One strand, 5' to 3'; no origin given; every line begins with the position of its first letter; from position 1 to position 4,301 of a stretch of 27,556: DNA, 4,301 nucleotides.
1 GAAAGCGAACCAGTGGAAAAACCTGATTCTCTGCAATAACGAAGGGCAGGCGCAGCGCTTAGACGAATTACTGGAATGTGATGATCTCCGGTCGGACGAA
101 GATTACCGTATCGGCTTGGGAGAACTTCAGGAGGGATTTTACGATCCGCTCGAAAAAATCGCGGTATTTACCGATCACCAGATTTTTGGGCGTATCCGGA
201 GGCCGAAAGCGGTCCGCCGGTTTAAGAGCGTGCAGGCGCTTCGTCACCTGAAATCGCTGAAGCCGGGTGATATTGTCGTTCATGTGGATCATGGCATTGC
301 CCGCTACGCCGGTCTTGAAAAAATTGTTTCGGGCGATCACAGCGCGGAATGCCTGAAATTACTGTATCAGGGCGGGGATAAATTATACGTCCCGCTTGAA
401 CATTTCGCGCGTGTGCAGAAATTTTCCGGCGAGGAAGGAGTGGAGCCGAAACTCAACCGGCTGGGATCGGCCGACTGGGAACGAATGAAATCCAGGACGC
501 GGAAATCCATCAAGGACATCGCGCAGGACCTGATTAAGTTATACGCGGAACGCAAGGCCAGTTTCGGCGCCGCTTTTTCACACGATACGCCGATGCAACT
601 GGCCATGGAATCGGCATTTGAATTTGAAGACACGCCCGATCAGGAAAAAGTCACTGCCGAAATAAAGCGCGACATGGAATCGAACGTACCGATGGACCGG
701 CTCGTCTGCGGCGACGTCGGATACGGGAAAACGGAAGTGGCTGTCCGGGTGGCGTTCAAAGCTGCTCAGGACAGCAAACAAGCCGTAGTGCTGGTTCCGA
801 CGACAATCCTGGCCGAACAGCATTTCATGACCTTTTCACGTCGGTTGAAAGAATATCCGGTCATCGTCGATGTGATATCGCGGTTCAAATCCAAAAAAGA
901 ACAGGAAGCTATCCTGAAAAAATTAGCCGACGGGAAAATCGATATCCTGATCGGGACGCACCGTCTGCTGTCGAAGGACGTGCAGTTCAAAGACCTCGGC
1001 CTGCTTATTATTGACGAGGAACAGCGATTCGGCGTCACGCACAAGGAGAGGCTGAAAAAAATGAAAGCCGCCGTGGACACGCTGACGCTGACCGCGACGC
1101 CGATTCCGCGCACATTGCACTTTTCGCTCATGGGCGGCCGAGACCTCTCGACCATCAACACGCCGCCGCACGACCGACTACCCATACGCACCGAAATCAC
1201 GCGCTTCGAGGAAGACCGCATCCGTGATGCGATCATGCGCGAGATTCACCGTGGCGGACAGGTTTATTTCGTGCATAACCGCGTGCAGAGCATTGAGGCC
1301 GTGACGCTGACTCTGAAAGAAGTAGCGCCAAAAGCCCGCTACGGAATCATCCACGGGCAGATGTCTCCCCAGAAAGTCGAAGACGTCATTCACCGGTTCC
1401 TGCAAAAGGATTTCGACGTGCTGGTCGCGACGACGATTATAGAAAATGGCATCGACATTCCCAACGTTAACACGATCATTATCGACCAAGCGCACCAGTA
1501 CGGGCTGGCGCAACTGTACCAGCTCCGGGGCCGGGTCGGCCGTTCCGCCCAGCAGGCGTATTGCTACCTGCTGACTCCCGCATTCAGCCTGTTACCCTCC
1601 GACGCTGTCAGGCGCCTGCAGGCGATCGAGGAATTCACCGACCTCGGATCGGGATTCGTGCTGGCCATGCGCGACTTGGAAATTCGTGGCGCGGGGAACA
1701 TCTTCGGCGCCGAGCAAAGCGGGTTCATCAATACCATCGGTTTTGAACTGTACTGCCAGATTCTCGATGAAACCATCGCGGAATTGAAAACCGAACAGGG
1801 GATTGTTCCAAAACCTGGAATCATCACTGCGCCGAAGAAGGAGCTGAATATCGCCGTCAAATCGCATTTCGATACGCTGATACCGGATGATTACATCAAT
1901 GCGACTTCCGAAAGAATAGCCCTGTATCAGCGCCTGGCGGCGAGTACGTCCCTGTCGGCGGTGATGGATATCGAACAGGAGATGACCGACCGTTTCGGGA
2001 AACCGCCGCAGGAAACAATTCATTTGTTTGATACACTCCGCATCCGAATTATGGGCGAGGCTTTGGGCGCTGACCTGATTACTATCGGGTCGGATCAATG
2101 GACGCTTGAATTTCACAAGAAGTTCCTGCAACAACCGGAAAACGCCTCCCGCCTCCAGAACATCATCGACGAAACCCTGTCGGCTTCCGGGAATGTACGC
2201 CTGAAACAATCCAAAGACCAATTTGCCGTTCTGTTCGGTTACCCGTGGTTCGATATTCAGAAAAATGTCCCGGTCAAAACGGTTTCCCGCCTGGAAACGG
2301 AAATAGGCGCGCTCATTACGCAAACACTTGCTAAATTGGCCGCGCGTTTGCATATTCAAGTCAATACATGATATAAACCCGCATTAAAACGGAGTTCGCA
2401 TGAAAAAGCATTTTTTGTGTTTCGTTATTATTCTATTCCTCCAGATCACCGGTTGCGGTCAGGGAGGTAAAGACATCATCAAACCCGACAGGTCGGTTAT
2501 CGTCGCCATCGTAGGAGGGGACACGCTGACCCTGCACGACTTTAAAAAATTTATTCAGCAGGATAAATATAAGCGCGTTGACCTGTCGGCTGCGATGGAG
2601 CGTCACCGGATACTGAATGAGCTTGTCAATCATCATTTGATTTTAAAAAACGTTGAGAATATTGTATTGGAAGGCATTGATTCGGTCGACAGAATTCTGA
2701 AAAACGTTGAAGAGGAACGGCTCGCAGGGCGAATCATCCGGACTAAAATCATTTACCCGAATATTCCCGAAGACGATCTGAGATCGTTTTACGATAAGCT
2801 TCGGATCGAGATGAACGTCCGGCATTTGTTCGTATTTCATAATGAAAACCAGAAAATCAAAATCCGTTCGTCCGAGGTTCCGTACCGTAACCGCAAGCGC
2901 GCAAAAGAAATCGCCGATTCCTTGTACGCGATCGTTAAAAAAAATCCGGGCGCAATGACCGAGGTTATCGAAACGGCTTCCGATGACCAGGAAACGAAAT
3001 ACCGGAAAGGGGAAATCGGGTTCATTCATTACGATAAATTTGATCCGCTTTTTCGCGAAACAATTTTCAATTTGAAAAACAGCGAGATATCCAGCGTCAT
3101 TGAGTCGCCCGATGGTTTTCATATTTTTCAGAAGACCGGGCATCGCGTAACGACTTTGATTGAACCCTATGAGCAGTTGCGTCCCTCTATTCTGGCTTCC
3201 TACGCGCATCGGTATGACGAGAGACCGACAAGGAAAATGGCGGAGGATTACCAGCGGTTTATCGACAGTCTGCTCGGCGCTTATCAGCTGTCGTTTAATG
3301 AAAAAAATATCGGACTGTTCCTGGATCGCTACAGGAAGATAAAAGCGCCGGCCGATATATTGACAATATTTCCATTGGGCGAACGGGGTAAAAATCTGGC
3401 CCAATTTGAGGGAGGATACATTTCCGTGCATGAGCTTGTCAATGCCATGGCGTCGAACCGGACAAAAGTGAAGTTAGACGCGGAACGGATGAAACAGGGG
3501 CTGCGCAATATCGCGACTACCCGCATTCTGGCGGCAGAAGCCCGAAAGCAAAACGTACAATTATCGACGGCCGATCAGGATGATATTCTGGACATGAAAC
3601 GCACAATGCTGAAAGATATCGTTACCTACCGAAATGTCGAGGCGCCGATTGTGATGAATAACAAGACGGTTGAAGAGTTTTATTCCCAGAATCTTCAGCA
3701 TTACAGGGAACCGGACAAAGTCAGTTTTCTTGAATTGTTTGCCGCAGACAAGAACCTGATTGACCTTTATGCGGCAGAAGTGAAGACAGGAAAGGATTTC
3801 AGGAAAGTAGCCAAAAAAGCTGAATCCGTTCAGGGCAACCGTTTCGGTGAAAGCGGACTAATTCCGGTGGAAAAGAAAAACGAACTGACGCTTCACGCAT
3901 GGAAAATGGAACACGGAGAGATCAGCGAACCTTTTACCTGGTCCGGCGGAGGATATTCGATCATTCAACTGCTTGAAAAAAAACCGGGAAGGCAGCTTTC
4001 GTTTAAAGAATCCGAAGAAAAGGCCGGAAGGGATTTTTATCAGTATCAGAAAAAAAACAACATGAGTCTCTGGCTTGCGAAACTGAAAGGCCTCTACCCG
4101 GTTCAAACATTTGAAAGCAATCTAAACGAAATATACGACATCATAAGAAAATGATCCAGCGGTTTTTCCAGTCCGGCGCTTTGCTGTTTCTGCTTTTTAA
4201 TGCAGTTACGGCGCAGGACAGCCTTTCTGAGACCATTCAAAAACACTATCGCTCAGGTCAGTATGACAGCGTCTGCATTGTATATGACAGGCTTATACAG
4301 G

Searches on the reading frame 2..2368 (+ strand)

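Call 66: search_protein_families(library=pfam, proteins=[window:2-2368:+], max_evalue=0.00001)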
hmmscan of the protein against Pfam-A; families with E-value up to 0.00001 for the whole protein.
window:2-2368:+ (789 aa): 6 families
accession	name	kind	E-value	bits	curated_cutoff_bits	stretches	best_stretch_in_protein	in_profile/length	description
PF00270.35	DEAD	-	4.3e-27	95.3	26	1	211-371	1-163/167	DEAD/DEAH box helicase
PF00271.37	Helicase_C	-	2.9e-25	89.1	23.5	1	410-515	9-109/110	Helicase conserved C-terminal domain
PF03461.20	TRCF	-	4.2e-23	82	25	1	622-712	2-92/95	TRCF domain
PF02559.22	CarD_TRCF_RID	-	1.8e-16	60.4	23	1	86-141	1-56/57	CarD-like/TRCF RID domain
PF04851.21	ResIII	-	2.7e-11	44.1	22.5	1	211-367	5-162/164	Type III restriction enzyme, res subunit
PF00176.29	SNF2-rel_dom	-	3.6e-06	26.7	24.9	0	234-373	21-169/290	SNF2-related domain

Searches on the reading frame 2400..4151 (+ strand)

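Call 66: search_protein_families(library=pfam, proteins=[window:2400-4151:+], max_evalue=0.00001)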
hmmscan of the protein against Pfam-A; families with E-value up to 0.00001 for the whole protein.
window:2400-4151:+ (584 aa): 3 families
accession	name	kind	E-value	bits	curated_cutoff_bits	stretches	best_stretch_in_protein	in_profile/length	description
PF00639.27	Rotamase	-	2.4e-22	80.1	21.7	1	160-245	10-95/97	PPIC-type PPIASE domain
PF13616.12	Rotamase_3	-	8.2e-19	68.7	22.5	1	152-245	20-112/116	PPIC-type PPIASE domain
PF13145.12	Rotamase_2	-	1.4e-15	58.6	27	1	422-537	4-118/121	PPIC-type PPIASE domain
